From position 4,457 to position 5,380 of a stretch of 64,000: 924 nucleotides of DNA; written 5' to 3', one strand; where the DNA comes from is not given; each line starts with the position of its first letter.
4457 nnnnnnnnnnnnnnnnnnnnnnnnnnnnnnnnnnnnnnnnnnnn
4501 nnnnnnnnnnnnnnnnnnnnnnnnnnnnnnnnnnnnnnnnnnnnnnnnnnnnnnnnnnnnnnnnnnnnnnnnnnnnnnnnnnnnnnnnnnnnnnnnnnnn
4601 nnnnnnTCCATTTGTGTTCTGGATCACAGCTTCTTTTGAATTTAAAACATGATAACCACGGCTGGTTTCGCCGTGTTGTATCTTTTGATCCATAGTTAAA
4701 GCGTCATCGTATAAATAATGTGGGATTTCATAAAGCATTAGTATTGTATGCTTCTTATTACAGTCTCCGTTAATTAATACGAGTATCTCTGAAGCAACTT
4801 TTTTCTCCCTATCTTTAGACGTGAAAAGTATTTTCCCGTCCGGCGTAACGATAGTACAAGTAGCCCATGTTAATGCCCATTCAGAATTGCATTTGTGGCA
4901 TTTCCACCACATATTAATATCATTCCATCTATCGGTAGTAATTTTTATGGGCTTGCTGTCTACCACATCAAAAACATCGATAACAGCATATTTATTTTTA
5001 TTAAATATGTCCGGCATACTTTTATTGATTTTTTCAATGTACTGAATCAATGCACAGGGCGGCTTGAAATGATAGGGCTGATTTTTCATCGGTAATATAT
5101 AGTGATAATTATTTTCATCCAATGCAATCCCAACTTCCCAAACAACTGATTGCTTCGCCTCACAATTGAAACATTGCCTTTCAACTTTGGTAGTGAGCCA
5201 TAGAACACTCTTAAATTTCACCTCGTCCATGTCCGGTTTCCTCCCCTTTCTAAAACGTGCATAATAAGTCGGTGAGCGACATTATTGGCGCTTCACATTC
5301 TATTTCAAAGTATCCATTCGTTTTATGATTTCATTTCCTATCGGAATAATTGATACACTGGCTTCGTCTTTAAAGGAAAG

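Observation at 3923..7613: Two consecutive zinc-ribbon-membrane-protein + TPR-protein gene pairs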

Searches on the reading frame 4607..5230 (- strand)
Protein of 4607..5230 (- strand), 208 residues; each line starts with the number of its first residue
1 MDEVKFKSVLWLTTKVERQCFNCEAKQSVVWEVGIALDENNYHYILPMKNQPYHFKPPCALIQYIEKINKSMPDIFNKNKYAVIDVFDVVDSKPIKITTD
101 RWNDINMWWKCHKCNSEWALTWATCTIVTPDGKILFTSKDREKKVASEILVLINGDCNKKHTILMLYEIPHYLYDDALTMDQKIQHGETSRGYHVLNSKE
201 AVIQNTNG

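Call 37: find_homologous_proteins(query=window:4607-5230:-, max_evalue=0.01)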
Query seq(208 aa) (208 aa): 1 proteins with E <= 0.01 among 58 candidates.
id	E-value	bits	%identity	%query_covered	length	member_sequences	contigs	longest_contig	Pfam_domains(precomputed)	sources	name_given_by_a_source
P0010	6.6e-58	214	53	85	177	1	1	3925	-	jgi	jgi:hypothetical protein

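Call 38: find_encoding_contigs(protein=P0010, flank=10000, max_places=4)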
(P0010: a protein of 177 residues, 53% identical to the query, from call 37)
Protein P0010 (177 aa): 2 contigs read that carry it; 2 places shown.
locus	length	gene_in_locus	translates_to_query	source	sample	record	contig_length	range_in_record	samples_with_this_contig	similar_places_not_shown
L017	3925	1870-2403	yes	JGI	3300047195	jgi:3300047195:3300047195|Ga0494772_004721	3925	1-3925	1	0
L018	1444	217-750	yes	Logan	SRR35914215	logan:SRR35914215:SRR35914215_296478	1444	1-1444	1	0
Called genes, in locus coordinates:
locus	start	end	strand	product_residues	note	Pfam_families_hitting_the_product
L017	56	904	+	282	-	PF04909:Amidohydro_2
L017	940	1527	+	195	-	PF02834:LigT_PEase, PF10469:AKAP7_NLS, PF13563:2_5_RNA_ligase2, PF02834:LigT_PEase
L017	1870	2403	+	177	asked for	-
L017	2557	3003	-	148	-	-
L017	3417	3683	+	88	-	-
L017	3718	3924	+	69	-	?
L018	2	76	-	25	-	?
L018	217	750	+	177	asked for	-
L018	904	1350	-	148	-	-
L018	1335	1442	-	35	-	?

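Call 50: search_protein_families(library=pfam, proteins=[window:4607-5230:-], max_evalue=10)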
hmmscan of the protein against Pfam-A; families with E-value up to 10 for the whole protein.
seq(208 aa): 1 family
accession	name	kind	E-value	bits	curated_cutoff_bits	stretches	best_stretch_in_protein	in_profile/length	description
PF14311.12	DUF4379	-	0.065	13.9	24.5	1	104-119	23-38/56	Probable Treble clef zinc finger domain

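Call 84: search_solved_structures(query=window:4607-5230:-, max_evalue=10)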
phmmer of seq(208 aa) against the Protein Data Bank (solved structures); distinct sequences matched with E-value up to 10: 4.
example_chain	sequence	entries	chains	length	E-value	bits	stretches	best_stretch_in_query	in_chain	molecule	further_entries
7aor_at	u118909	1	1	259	0.078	15.5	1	54-119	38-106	mS66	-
6hiv_DS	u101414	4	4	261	0.65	12.5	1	79-119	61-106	ms66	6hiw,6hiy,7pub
2orm_A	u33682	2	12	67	0.91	12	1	63-94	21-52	Probable tautomerase HP0924 | Probable tautomerase HP_0924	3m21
7ane_at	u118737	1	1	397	0.92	12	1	90-119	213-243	mS66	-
